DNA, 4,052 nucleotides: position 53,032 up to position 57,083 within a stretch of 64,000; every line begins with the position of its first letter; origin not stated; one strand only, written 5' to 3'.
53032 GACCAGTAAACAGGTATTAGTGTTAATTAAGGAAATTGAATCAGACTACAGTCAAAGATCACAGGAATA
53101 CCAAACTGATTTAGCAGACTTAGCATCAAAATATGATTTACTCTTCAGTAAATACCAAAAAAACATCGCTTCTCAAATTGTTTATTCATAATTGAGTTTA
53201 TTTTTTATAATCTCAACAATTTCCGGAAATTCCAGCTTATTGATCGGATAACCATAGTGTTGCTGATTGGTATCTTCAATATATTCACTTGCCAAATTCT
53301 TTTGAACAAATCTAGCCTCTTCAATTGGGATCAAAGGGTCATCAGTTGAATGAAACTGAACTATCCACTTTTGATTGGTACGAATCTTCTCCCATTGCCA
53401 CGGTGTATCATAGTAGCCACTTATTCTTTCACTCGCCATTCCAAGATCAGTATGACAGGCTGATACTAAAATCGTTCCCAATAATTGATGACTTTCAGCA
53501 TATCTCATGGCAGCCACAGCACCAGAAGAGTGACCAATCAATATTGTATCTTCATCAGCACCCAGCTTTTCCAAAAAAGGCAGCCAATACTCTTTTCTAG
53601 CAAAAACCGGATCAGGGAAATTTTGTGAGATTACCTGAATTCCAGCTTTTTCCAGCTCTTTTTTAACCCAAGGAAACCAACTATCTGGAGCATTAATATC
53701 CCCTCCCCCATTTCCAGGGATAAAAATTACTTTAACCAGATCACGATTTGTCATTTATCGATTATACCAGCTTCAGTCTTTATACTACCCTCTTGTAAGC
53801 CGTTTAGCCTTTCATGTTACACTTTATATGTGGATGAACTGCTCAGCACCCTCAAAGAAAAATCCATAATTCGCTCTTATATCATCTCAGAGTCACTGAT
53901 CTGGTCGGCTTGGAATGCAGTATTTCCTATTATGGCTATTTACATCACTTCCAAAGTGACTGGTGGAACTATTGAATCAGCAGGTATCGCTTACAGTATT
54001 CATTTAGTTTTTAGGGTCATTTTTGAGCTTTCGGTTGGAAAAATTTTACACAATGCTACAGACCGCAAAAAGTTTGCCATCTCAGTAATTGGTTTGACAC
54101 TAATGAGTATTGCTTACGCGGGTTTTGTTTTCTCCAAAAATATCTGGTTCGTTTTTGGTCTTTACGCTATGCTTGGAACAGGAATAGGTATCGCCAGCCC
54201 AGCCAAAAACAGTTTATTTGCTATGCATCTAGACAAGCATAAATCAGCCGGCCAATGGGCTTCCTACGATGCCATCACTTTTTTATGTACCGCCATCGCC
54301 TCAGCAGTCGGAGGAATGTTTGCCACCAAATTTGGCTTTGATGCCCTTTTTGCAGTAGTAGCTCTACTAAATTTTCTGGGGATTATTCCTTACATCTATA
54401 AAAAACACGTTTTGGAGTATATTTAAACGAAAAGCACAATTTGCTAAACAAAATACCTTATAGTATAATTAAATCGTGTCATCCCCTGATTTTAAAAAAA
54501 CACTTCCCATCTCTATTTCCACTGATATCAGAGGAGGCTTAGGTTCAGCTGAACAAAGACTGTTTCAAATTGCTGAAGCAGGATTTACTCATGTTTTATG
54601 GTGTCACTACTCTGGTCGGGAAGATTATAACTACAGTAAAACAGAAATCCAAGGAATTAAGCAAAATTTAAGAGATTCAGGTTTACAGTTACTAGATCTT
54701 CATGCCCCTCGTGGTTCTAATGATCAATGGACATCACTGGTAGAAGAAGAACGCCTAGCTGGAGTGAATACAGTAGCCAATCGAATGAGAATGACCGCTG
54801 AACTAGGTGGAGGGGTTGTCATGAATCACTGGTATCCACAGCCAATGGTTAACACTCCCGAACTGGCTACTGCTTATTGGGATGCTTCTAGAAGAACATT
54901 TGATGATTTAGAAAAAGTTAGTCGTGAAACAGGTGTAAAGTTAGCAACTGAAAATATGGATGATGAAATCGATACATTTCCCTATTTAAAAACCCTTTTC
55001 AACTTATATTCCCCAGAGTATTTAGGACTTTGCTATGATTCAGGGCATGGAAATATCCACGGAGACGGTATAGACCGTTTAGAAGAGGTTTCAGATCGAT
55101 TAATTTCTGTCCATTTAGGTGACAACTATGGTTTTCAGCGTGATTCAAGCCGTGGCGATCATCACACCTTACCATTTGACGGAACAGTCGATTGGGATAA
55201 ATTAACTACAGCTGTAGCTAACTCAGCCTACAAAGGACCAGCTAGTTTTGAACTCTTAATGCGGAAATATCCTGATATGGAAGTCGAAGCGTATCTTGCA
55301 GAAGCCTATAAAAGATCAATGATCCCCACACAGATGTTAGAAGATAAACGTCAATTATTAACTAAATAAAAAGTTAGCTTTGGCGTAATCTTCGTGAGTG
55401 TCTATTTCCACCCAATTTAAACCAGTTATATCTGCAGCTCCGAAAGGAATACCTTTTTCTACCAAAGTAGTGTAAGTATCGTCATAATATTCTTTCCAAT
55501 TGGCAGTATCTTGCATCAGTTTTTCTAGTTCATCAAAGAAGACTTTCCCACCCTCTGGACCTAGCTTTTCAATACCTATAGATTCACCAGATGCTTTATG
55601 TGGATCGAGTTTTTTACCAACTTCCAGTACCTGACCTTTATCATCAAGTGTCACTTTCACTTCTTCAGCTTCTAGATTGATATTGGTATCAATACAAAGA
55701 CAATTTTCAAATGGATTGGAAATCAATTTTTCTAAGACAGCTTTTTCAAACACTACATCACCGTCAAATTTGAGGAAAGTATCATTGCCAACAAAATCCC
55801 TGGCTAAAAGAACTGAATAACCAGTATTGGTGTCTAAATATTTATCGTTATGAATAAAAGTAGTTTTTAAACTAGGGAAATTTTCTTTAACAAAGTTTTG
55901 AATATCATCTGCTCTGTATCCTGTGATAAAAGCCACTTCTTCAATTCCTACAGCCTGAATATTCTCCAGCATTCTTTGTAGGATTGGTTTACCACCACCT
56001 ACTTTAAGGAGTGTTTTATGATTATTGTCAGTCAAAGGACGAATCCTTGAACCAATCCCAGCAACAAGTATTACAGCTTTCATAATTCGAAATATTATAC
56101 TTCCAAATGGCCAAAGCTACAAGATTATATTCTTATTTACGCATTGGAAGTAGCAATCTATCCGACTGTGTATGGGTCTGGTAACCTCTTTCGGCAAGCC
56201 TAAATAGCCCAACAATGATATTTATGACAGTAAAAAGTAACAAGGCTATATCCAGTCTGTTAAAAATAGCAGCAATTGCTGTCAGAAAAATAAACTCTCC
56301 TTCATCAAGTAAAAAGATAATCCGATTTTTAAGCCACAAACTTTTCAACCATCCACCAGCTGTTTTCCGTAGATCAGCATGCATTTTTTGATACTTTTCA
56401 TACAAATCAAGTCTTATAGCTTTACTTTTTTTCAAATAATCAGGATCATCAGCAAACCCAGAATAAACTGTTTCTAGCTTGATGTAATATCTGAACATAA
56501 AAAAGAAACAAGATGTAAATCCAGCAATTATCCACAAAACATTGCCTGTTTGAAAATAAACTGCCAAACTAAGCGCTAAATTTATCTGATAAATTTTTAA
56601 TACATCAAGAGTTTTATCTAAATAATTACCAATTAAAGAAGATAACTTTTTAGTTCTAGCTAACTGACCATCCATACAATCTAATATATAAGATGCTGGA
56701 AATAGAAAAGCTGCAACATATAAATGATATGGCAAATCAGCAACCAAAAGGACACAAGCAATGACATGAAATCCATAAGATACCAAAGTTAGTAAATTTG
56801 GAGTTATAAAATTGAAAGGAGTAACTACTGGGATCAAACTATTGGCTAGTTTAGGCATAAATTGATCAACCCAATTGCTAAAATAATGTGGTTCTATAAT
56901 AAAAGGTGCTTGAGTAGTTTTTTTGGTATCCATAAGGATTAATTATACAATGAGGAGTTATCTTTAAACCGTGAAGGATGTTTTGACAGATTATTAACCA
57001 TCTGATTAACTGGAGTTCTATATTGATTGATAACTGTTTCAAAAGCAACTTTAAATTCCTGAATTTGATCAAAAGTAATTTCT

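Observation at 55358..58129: Phosphonate head-group cassette (PhnW-like / LicC-like / CDP-alcohol phosphotransferase) with no PEP mutase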

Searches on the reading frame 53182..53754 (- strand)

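Call 3: search_protein_families(library=pfam, proteins=[window:53182-53754:-], max_evalue=0.01)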
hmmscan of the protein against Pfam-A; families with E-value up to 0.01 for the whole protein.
window:53182-53754:- (190 aa): 5 families
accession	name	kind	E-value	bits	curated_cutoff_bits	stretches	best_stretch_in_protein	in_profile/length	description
PF06821.19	Ser_hydrolase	-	2.5e-09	37.7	22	1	12-177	4-164/172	Serine hydrolase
PF12697.13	Abhydrolase_6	-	1.1e-05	26.7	26.3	1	9-124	1-101/217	Alpha/beta hydrolase family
PF00561.26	Abhydrolase_1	-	2.3e-05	24.6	25.8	1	46-125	50-128/245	alpha/beta hydrolase fold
PF06342.18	DUF1057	-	6.1e-05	22.7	21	1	28-99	52-135/297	Alpha/beta hydrolase of unknown function (DUF1057)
PF02230.22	Abhydrolase_2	-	0.0013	19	23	1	66-162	103-190/217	Phospholipase/Carboxylesterase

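Call 4: search_protein_families(library=ncbifam, proteins=[window:53182-53754:-], max_evalue=0.01)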
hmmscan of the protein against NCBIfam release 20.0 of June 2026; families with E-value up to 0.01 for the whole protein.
window:53182-53754:- (190 aa): 1 family
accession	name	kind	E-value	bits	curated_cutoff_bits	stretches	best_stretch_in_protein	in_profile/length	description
NF047580.1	BPSS1187_fam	subfamily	0.0092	15.5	125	0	57-142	98-178/244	BPSS1187 family protein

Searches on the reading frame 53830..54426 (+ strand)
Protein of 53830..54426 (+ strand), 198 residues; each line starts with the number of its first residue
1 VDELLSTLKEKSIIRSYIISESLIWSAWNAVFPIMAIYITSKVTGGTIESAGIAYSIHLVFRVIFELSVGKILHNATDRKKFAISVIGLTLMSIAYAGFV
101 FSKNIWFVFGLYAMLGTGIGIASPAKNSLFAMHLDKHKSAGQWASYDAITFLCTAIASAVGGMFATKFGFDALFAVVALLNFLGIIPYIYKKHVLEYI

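Call 3: search_protein_families(library=pfam, proteins=[window:53830-54426:+], max_evalue=0.01)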
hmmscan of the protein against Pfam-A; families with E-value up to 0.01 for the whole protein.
window:53830-54426:+ (198 aa): 1 family
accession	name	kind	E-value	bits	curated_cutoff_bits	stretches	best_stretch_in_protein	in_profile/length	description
PF07690.21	MFS_1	-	3.6e-13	49.6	33.4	1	22-188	6-171/347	Major Facilitator Superfamily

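Call 4: search_protein_families(library=ncbifam, proteins=[window:53830-54426:+], max_evalue=0.01)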
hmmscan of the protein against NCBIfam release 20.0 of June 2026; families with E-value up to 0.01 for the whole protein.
window:53830-54426:+ (198 aa): 6 families
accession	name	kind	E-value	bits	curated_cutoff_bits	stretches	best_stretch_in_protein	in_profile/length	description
NF053757.1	BclibactTpBcbE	equivalog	4.2e-08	32.5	600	1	51-186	250-383/394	bacillibactin exporter BcbE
NF047396.1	MFS_flip_LtaA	equivalog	4.9e-08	32.4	450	1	26-168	222-363/394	lipoteichoic acid biosynthesis MFS flippase LtaA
TIGR00880.1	2_A_01_02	superfamily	1.8e-06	28.2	131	1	84-183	30-129/141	multidrug resistance protein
NF007372.0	PRK09874.1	equivalog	1.4e-05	24.4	571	1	23-184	25-185/408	multidrug efflux MFS transporter MdtG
TIGR00881.1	2A0104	subfamily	0.00037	19.6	407.75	1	83-179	61-158/379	phosphoglycerate transporter protein PgtP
NF008270.1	PRK11043.1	equivalog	0.0004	19.6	430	1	56-191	47-179/382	purine nucleoside transporter PunC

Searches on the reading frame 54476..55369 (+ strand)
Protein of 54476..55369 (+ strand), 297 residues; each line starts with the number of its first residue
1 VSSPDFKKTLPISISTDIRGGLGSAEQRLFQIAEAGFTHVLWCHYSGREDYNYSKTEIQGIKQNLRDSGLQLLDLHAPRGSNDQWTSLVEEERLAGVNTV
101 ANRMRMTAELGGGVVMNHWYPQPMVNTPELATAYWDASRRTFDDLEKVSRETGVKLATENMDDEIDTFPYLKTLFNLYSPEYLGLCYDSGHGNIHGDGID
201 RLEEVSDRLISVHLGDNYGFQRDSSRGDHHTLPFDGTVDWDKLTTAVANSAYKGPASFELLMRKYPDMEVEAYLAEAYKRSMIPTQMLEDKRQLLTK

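Call 3: search_protein_families(library=pfam, proteins=[window:54476-55369:+], max_evalue=0.01)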
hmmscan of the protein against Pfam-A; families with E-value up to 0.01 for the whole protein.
window:54476-55369:+ (297 aa): 1 family
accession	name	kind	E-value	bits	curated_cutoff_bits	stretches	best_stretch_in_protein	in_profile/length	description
PF01261.30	AP_endonuc_2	-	6.5e-26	92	31.1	1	31-269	3-234/249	Xylose isomerase-like TIM barrel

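Call 4: search_protein_families(library=ncbifam, proteins=[window:54476-55369:+], max_evalue=0.01)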
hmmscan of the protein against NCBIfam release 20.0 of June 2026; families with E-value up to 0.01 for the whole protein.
window:54476-55369:+ (297 aa): 3 families
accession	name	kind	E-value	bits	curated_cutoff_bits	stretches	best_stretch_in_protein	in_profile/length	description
TIGR04379.1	myo_inos_iolE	equivalog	1.5e-10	41.1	290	1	47-254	39-260/290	myo-inosose-2 dehydratase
NF041277.1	coba_remo_CbiR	equivalog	1.1e-08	34.9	105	1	48-261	38-235/249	cobamide remodeling phosphodiesterase CbiR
NF009689.0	PRK13210.1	subfamily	3e-07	29.9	200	1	148-278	142-274/286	L-ribulose-5-phosphate 3-epimerase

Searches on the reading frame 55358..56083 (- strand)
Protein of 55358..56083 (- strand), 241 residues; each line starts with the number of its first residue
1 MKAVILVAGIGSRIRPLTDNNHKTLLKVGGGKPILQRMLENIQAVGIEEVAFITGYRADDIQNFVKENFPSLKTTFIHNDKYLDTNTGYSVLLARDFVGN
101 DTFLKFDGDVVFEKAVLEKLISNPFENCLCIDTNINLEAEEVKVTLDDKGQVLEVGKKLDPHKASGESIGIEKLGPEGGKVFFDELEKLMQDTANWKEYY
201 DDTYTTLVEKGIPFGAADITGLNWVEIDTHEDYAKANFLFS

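Call 3: search_protein_families(library=pfam, proteins=[window:55358-56083:-], max_evalue=0.01)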
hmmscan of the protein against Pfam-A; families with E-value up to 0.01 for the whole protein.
window:55358-56083:- (241 aa): 3 families
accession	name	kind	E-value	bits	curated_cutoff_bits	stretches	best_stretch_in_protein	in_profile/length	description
PF00483.29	NTP_transferase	-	8e-14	52.2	21.2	1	2-120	1-120/245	Nucleotidyl transferase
PF12804.13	NTP_transf_3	-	2.1e-10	41.4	27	1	3-123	1-110/160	MobA-like NTP transferase domain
PF20202.4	DUF6564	-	1.3e-07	32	25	1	34-123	17-111/230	Domain of unknown function (DUF6564)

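Call 4: search_protein_families(library=ncbifam, proteins=[window:55358-56083:-], max_evalue=0.01)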
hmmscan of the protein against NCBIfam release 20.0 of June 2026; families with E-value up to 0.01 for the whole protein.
window:55358-56083:- (241 aa): 33 families (the best 25 are shown)
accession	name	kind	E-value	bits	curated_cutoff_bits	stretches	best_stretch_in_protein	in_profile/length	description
TIGR03992.1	Arch_glmU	subfamily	1.1e-23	83.8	292.1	1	1-165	1-159/393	bifunctional sugar-1-phosphate nucleotidylyltransferase/acetyltransferase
NF041313.1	UDPGP_AglF_Halo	equivalog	4.4e-22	78.7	400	1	1-161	1-161/234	UTP--glucose-1-phosphate uridylyltransferase AglF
NF041135.1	IPPtranDIPPsyn_Thcocales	equivalog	6.9e-22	78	580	1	1-237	1-214/419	bifunctional L-myo-inositol-1-phosphate cytidylyltransferase/CDP-L-myo-inositol myo-inositolphosphotransferase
TIGR01208.1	rmlA_long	equivalog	3.6e-21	75.4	320.25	1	2-237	1-231/353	glucose-1-phosphate thymidylyltransferase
NF045761.1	NAMPUrTaseMurU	equivalog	1.7e-15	57.5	250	1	1-115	1-113/226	N-acetylmuramate alpha-1-phosphate uridylyltransferase MurU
NF052502.1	man1P_GTase_Rv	exception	1.7e-14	53.5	440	1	2-115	2-113/352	mannose-1-phosphate guanylyltransferase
NF049965.1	GlMnHpPGnyltfHddC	equivalog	2.7e-14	53.3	300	1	1-158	1-152/221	D-glycero-D-manno-heptose 1-phosphate guanosyltransferase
TIGR01099.1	galU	equivalog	2.3e-11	43.8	326.8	1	1-69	2-69/261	UTP--glucose-1-phosphate uridylyltransferase GalU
NF045697.1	MurNAcPUrMurU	equivalog_domain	5.9e-11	42.2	370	1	5-112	2-107/229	N-acetylmuramate alpha-1-phosphate uridylyltransferase MurU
NF041173.1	Sug_nt_acttase_Thmprot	equivalog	8.6e-11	41.4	600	1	1-154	1-148/405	bifunctional sugar-1-phosphate nucleotidylyltransferase/acetyltransferase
NF038362.1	Sden_1164_fam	equivalog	7.9e-10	38.6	300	1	3-183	4-193/266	Sden_1164 family protein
NF045665.1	NTPtran_DVU1551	equivalog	8.9e-09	34.8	315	1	1-83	1-73/359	DVU_1551 family NTP transferase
TIGR01173.1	glmU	equivalog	9.9e-09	34.5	366.85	1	1-131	1-124/452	bifunctional UDP-N-acetylglucosamine diphosphorylase/glucosamine-1-phosphate N-acetyltransferase GlmU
TIGR02623.1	G1P_cyt_trans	equivalog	2e-08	34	300.25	1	1-68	1-67/255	glucose-1-phosphate cytidylyltransferase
NF007516.0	PRK10122.1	equivalog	1.2e-07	31.1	534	1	1-65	4-67/297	UTP--glucose-1-phosphate uridylyltransferase GalF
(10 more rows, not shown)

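Call 15: search_solved_structures(query=window:55358-56083:-, max_evalue=0.001, show_alignments=2)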
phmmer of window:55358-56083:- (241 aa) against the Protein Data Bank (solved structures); distinct sequences matched with E-value up to 0.001: 32.
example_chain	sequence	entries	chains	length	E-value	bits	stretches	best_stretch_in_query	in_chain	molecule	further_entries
1jyk_A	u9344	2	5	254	3.9e-15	59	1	1-108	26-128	CTP:phosphocholine Cytidylyltransferase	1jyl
6pd1_A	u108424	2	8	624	2e-14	56.7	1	2-177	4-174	Nucleotidyl transferase/aminotransferase, class V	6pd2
2xme_A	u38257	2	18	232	3.2e-10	42.9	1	1-163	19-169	CTP-INOSITOL-1-PHOSPHATE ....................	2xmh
8yre_D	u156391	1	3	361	4.4e-10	42.5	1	1-120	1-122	Mannose-1-phosphate guanylyltransferase 1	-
7x8j_A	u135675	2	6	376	4.8e-10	42.4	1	1-120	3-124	Mannose-1-phosphate guanylyltransferase 1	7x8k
4mnd_A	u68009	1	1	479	3e-09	39.7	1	1-162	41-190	CTP L-myo-inositol-1-phosphate cytidylyltransferase/CDP-L-myo-inositol myo-inositolphospho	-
7whr_B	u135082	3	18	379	8e-09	38.4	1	1-110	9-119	Nucleotidyl transferase family protein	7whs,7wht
5xhw_A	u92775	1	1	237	1.2e-08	37.7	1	3-127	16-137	Putative 6-deoxy-D-mannoheptose pathway protein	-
6jq8_A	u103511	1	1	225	1.3e-08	37.7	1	3-128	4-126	Putative 6-deoxy-D-mannoheptose pathway protein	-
7d72_K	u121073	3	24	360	1.1e-07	34.7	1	1-112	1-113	Mannose-1-phosphate guanyltransferase beta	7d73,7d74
3hl3_A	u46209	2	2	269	2.2e-07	33.7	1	1-159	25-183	Glucose-1-phosphate thymidylyltransferase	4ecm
4y7t_A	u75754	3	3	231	4.6e-07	32.6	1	1-111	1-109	Nucleotidyl transferase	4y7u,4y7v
8hhd_A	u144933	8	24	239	1.7e-06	30.8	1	1-111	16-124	Nucleotidyl transferase | N-acetylmuramate alpha-1-phosphate uridylyltransferase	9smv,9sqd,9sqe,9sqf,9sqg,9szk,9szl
4jd0_A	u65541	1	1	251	2.4e-06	30.3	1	2-164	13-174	Nucleotidyl transferase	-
7o2n_A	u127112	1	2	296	1.7e-05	27.5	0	2-63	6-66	Probable UTP--glucose-1-phosphate uridylyltransferase YngB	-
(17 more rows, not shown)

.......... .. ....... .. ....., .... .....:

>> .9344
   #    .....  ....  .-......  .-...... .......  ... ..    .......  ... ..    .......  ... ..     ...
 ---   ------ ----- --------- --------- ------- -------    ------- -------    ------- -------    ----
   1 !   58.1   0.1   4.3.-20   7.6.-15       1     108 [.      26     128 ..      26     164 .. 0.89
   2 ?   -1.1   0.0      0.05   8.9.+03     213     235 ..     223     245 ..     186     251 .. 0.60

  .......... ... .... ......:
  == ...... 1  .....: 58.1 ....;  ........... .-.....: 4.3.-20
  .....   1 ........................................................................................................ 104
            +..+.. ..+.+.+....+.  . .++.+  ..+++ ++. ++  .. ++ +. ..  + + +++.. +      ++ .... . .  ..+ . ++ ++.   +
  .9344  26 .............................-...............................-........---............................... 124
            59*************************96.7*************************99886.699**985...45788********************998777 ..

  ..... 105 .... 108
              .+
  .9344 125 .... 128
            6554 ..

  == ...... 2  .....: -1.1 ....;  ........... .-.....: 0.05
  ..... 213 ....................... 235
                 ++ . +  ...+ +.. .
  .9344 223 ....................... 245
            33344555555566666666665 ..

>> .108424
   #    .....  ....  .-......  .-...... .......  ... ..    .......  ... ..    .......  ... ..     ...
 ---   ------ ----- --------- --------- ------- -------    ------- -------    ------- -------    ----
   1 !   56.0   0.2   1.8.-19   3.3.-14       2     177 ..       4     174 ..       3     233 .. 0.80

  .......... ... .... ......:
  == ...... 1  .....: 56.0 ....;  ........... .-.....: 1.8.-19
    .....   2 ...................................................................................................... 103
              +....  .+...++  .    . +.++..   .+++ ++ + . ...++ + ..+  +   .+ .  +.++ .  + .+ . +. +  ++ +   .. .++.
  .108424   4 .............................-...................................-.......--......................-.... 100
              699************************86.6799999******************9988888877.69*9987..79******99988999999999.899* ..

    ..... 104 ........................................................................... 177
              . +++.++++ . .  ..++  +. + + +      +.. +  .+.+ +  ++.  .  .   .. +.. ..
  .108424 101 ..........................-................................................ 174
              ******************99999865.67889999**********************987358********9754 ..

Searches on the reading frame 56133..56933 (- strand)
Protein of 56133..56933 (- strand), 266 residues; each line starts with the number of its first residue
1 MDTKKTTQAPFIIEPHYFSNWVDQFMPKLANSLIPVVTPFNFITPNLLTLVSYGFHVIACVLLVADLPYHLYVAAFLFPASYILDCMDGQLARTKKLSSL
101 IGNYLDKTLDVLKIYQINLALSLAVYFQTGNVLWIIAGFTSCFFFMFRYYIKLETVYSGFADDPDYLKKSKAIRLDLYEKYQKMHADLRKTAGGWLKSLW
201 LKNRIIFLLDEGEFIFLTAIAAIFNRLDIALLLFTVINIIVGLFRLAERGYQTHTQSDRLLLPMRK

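Call 3: search_protein_families(library=pfam, proteins=[window:56133-56933:-], max_evalue=0.01)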
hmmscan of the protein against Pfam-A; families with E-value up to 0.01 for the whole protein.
window:56133-56933:- (266 aa): 1 family
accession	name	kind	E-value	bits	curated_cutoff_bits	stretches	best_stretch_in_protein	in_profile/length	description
PF01066.26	CDP-OH_P_transf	-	7.4e-15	56.1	22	1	43-150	2-105/152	CDP-alcohol phosphatidyltransferase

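Call 4: search_protein_families(library=ncbifam, proteins=[window:56133-56933:-], max_evalue=0.01)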
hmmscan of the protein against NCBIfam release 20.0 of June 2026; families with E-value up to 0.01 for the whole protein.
window:56133-56933:- (266 aa): 8 families
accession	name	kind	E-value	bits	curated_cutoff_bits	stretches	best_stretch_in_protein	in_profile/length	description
NF040950.1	archin_ph_syn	equivalog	3.5e-12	46.6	180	1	42-140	23-119/191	archaetidylinositol phosphate synthase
NF041135.1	IPPtranDIPPsyn_Thcocales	equivalog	5.7e-09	35.4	580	1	41-139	248-341/419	bifunctional L-myo-inositol-1-phosphate cytidylyltransferase/CDP-L-myo-inositol myo-inositolphosphotransferase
NF045883.1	PIPSynth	equivalog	1.3e-07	31.5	170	1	43-141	23-120/197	phosphatidylinositol phosphate synthase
TIGR00560.1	pgsA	equivalog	7.3e-05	23.3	109.1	1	43-136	2-98/183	CDP-diacylglycerol--glycerol-3-phosphate 3-phosphatidyltransferase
TIGR00473.1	pssA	equivalog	0.00011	22.3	107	1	64-133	13-84/153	CDP-diacylglycerol--serine O-phosphatidyltransferase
NF052561.1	PIPSynBT1523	equivalog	0.00014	21.6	350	1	21-126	4-119/232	hypothetical protein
NF053678.1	ClpnSynClsA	equivalog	0.0024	18.1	240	1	45-123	6-82/180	cardiolipin synthase ClsA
NF008090.0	PRK10832.1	equivalog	0.0028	17.8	304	1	43-121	4-81/182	CDP-diacylglycerol--glycerol-3-phosphate 3-phosphatidyltransferase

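Call 16: search_solved_structures(query=window:56133-56933:-, max_evalue=0.01, show_alignments=2)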
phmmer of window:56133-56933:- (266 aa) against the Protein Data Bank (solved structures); distinct sequences matched with E-value up to 0.01: 5.
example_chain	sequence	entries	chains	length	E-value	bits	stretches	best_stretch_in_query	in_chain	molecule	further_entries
4o6m_A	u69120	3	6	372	1.8e-07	34.6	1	13-148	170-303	AF2299, a CDP-alcohol phosphotransferase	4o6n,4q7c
4mnd_A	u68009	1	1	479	0.00022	24.5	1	40-144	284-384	CTP L-myo-inositol-1-phosphate cytidylyltransferase/CDP-L-myo-inositol myo-inositolphospho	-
8ero_A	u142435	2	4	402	0.00043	23.5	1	42-152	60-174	Cholinephosphotransferase 1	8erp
8gyw_B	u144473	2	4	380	0.001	22.3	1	41-151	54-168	Choline/ethanolaminephosphotransferase 1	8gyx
7drj_A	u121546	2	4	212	0.0045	20.2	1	37-130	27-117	CDP-diacylglycerol--glycerol-3-phosphate 3-phosphatidyltransferase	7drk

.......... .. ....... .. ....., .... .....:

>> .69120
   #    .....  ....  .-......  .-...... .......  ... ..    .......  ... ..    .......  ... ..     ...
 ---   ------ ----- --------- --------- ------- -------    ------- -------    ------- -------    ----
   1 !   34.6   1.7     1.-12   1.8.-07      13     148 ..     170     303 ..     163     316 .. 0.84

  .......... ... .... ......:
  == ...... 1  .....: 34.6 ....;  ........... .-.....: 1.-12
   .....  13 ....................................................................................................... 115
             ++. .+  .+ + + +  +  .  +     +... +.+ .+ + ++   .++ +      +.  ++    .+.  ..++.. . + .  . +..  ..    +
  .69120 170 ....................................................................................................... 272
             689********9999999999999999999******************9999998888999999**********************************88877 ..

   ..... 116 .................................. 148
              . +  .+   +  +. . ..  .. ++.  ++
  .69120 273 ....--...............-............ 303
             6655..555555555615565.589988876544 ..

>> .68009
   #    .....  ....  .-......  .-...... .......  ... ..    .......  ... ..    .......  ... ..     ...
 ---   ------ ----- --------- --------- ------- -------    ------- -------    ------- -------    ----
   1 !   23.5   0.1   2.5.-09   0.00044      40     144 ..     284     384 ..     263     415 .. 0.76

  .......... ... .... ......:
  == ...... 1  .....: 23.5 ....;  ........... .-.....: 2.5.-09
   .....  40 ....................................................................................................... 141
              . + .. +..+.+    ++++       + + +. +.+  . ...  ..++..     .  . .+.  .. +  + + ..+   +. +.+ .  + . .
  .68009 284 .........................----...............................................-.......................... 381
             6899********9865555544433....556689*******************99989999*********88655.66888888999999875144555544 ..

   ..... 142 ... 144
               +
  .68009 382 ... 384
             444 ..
